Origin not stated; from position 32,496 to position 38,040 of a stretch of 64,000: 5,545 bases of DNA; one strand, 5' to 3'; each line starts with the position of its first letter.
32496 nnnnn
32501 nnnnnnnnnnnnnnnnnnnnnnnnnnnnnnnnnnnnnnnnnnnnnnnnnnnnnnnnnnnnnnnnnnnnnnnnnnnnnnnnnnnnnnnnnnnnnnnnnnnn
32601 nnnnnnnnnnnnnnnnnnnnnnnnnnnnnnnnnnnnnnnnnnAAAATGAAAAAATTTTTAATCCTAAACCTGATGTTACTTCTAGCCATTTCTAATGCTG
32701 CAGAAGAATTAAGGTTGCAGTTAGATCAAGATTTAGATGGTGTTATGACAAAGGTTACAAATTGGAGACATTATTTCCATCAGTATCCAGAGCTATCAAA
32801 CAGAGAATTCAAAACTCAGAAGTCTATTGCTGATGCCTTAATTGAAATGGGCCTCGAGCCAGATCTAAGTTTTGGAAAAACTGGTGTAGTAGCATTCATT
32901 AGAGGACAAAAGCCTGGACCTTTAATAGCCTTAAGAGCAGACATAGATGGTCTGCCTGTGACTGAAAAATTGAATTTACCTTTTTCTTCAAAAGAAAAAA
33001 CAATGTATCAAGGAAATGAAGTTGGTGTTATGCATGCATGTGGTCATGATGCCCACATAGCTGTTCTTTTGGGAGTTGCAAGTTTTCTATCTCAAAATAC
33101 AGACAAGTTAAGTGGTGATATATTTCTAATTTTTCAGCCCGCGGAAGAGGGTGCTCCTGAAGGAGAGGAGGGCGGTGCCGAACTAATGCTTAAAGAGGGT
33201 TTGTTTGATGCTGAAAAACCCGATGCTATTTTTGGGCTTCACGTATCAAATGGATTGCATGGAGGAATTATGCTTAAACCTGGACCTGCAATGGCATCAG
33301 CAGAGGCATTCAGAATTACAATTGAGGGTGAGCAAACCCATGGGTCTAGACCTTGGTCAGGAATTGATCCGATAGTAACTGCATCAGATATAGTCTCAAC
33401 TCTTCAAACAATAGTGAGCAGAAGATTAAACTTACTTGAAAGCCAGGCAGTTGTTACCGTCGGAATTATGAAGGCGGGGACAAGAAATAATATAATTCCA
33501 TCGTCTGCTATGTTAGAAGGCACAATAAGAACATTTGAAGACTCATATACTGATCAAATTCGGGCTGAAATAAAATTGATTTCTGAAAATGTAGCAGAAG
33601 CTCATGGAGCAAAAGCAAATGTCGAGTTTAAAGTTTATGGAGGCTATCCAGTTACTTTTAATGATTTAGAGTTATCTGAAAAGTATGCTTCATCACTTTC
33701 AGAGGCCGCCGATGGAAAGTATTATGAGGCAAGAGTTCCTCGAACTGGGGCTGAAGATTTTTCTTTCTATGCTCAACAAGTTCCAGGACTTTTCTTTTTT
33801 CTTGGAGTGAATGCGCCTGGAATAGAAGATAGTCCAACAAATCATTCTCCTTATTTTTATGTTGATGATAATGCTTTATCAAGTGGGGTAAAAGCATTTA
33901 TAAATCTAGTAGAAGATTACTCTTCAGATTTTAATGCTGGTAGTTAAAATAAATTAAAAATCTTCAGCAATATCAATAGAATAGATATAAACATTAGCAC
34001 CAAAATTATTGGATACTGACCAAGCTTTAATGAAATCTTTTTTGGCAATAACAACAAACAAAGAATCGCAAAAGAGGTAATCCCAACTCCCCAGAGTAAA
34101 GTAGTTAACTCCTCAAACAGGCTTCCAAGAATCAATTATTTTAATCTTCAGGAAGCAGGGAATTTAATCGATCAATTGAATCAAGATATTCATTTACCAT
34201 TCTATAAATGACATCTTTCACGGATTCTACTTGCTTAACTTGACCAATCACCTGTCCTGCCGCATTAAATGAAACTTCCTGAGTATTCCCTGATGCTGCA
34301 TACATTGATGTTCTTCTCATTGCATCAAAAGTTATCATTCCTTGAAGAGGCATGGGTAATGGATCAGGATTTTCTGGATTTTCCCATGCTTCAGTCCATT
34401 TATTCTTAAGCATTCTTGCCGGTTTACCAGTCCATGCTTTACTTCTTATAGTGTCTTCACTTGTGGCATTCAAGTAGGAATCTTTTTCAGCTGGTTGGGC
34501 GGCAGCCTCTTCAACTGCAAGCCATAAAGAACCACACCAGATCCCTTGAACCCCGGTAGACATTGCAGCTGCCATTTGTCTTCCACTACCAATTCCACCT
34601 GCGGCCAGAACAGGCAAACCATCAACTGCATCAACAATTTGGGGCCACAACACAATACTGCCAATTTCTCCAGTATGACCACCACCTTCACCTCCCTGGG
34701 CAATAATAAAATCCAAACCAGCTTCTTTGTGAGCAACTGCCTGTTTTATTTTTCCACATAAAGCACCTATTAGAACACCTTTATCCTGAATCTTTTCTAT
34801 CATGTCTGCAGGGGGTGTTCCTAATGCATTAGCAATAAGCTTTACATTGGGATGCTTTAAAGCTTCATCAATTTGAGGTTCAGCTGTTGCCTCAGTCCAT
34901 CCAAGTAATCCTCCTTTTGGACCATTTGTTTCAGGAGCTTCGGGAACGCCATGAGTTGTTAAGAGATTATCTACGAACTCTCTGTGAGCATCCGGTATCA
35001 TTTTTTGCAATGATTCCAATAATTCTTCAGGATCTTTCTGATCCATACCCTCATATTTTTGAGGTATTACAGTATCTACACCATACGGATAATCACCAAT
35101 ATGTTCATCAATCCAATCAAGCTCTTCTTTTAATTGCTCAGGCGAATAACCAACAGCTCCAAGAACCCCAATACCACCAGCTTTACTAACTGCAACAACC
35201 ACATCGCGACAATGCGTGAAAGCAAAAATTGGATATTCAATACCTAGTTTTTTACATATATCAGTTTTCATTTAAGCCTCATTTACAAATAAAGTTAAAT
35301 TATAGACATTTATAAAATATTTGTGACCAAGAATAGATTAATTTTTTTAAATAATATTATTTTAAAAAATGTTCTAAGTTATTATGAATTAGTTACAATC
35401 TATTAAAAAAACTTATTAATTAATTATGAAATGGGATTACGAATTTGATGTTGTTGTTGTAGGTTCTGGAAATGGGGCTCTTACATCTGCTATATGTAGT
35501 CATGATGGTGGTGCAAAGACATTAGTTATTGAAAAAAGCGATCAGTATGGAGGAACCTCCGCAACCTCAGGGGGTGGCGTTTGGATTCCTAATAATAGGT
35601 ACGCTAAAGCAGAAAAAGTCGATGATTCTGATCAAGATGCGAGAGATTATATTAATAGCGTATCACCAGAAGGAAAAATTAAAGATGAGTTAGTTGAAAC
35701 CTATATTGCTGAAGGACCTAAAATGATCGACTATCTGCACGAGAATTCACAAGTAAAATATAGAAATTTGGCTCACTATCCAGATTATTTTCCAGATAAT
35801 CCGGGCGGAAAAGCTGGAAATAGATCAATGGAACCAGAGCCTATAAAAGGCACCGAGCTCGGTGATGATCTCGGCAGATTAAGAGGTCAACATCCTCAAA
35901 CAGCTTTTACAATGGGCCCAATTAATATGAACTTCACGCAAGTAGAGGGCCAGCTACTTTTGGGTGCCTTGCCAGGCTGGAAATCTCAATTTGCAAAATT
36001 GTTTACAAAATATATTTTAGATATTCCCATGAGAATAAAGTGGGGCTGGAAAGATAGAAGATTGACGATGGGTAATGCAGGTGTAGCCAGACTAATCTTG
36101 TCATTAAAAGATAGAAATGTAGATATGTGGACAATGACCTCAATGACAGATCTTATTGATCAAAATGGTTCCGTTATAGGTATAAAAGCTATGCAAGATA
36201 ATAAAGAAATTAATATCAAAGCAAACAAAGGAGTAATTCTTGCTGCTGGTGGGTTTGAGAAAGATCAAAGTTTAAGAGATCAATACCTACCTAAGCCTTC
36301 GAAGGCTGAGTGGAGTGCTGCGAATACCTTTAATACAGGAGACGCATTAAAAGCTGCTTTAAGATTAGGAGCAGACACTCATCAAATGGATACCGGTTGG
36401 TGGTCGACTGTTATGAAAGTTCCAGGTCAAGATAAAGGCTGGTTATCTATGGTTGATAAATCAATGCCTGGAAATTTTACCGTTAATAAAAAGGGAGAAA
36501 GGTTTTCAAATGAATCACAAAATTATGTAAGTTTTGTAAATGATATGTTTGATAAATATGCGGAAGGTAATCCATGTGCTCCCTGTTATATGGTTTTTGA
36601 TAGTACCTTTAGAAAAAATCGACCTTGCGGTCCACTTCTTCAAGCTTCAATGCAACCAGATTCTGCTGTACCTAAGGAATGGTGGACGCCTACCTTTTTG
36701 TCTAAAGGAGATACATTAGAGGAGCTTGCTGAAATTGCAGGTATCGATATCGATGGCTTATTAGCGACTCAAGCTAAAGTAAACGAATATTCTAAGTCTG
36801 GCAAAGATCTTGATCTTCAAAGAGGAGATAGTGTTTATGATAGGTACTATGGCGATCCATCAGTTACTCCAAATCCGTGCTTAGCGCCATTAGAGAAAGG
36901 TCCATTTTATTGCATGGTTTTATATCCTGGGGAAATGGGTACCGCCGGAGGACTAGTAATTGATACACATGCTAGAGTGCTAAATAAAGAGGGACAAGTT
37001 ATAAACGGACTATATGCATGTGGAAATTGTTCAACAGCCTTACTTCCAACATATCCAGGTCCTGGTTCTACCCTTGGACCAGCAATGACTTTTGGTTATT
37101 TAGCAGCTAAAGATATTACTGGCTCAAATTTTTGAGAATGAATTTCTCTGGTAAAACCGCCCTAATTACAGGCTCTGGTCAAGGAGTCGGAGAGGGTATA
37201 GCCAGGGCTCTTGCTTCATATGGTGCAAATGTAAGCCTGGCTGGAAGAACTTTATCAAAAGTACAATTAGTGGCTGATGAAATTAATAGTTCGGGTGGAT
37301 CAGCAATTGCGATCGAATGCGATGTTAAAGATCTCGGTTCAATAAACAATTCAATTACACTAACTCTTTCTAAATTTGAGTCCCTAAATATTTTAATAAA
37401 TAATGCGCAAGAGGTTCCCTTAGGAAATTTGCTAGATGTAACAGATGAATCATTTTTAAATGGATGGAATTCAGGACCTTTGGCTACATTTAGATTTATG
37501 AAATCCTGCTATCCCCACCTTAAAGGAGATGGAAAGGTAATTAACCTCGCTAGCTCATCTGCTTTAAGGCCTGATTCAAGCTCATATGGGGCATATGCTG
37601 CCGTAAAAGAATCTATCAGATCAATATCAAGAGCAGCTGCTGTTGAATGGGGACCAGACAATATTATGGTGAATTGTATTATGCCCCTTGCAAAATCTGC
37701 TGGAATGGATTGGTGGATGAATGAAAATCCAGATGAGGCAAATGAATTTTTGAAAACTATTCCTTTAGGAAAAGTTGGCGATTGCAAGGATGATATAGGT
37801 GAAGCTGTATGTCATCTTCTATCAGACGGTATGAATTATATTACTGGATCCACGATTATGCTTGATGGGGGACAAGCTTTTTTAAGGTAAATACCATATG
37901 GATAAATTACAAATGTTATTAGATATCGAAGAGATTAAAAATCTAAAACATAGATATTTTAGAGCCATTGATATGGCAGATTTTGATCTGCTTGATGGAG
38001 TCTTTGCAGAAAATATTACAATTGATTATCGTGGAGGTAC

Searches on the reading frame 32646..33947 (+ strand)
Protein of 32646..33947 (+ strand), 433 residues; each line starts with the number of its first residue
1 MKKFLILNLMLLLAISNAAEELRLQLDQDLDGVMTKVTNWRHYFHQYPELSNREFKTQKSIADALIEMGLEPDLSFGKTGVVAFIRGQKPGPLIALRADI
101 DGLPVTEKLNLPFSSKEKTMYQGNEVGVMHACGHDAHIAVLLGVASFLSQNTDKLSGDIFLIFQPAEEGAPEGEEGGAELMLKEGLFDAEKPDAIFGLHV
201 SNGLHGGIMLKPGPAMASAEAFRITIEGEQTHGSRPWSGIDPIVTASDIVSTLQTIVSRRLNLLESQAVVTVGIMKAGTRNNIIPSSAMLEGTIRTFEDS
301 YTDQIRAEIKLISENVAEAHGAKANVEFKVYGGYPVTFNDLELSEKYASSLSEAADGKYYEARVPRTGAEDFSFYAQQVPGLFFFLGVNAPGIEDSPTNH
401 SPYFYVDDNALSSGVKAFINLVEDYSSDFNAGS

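Call 5: search_protein_families(library=pfam, proteins=[window:32646-33947:+])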
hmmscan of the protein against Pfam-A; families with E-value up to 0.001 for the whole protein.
window:32646-33947:+ (433 aa): 2 families
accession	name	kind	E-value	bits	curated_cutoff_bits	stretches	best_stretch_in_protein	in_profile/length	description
PF01546.33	Peptidase_M20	-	2.6e-39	135.7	24.6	1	95-423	1-205/206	Peptidase family M20/M25/M40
PF07687.19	M20_dimer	-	8.2e-10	39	21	1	222-318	9-104/107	Peptidase dimerisation domain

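Call 6: search_protein_families(library=ncbifam, proteins=[window:32646-33947:+])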
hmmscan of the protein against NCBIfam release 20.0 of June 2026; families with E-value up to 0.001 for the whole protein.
window:32646-33947:+ (433 aa): 25 families
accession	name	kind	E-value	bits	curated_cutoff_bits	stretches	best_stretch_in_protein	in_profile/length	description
NF040868.1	carboxypep_CpsA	equivalog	1.7e-105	352.9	500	1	26-426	4-390/391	carboxypeptidase CpsA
TIGR01891.1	amidohydrolases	subfamily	2.7e-96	322.9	153.75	1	38-414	2-366/366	amidohydrolase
NF038260.1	ectoine_DoeB_2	equivalog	3.8e-80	269.6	550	1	33-422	4-376/378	N(2)-acetyl-L-2,4-diaminobutanoate deacetylase DoeB2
TIGR01910.1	DapE-ArgE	subfamily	1.2e-12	47.8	217.6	1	138-346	110-310/373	ArgE/DapE family deacylase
NF006365.0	PRK08588.1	subfamily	1.3e-10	41.2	289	1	148-425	120-380/383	succinyl-diaminopimelate desuccinylase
TIGR01879.1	hydantase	subfamily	3.5e-10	39.4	204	1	215-419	203-395/401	hydantoinase/carbamoylase family amidase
TIGR01900.1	dapE-gram_pos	equivalog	5.1e-10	38.8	304.2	1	79-314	46-262/351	succinyl-diaminopimelate desuccinylase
NF006400.0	PRK08651.1-3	equivalog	1.7e-08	33.7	374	1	223-424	201-405/410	succinyl-diaminopimelate desuccinylase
NF005602.0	PRK07338.1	equivalog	4.3e-07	28.8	357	1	221-328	207-310/409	hydrolase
NF006770.0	PRK09290.1-4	equivalog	1.3e-06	27.4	372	1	221-425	214-400/403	allantoate amidohydrolase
NF005710.0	PRK07522.1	subfamily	1.8e-06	27.4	412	1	219-336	182-310/391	acetylornithine deacetylase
NF006771.0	PRK09290.1-5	subfamily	3e-06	26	399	1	222-368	218-357/413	allantoate amidohydrolase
TIGR01892.1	AcOrn-deacetyl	equivalog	3.5e-06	26.3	297.7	1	220-327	170-284/365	acetylornithine deacetylase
NF009555.0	PRK13004.1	equivalog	7e-06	25.2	321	1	222-331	186-293/399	YgeY family selenium metabolism-linked hydrolase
NF006402.0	PRK08651.1-5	equivalog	9.7e-06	24.8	369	1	223-419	169-361/369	succinyl-diaminopimelate desuccinylase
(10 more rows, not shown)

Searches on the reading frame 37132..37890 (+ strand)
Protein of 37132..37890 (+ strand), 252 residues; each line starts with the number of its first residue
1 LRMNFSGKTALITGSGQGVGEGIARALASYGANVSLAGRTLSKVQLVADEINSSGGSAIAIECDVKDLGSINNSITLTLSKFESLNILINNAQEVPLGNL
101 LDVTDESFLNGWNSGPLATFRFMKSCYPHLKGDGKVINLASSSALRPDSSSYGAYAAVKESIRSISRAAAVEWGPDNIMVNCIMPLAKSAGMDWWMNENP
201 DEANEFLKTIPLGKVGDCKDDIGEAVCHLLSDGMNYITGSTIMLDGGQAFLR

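Call 5: search_protein_families(library=pfam, proteins=[window:37132-37890:+])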
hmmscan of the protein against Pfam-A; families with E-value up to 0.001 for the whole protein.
window:37132-37890:+ (252 aa): 3 families
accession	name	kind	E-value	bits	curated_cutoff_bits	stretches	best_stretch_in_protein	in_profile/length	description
PF13561.12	adh_short_C2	-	2e-42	145.8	27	1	17-247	6-234/236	Enoyl-(Acyl carrier protein) reductase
PF00106.31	adh_short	-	6.4e-32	111.1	26.6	1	8-193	1-187/195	short chain dehydrogenase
PF08659.16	KR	-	1.9e-05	25.1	22.6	1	9-113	2-110/180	KR domain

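Call 6: search_protein_families(library=ncbifam, proteins=[window:37132-37890:+])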
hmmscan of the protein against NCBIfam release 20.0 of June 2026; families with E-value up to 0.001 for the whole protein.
window:37132-37890:+ (252 aa): 225 families (the best 25 are shown)
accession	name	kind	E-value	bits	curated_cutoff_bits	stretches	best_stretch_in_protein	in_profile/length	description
NF005559.1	PRK07231.1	subfamily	6e-51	173.3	215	1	5-248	2-247/249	glucose 1-dehydrogenase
NF009468.0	PRK12826.1-4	equivalog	4.2e-43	147.9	318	1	2-249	2-248/256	SDR family oxidoreductase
NF005752.0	PRK07576.1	subfamily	1.2e-40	139.6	321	1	3-250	5-252/271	SDR family oxidoreductase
NF052558.1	MBtsdlDhBudC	equivalog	1.5e-40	139.4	270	1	5-248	1-241/250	meso-2,3-butanediol dehydrogenase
NF005446.0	PRK07035.1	equivalog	2.1e-40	138.6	373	1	3-248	7-253/255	SDR family oxidoreductase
NF006070.0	PRK08213.1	subfamily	5.9e-37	127.6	279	1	3-249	8-257/259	gluconate 5-dehydrogenase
NF004198.0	PRK05653.1-3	equivalog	1e-36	126.7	296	1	3-248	3-246/248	3-oxoacyl-ACP reductase FabG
NF005853.0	PRK07774.1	equivalog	3.2e-36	125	303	1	3-249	2-247/250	SDR family oxidoreductase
NF006080.0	PRK08226.1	equivalog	6.2e-36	124.2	356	1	5-249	4-254/263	SDR family oxidoreductase UcpA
NF004791.0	PRK06138.1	equivalog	7.1e-36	123.8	312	1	3-248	1-249/252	SDR family oxidoreductase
NF004197.0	PRK05653.1-1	equivalog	7.5e-36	124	332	1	1-248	1-246/249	3-oxoacyl-ACP reductase FabG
TIGR01830.1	3oxo_ACP_reduc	equivalog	8.1e-36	123.9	297.75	1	10-247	1-237/239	3-oxoacyl-[acyl-carrier-protein] reductase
NF004202.0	PRK05653.2-2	equivalog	1.3e-35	123.2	333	1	3-249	3-248/259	3-oxoacyl-ACP reductase FabG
TIGR02415.1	23BDH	subfamily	2e-35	122.4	304.35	1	8-250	1-253/254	acetoin reductase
NF006693.0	PRK09242.1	equivalog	2e-35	122.2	328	1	3-248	6-253/258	SDR family oxidoreductase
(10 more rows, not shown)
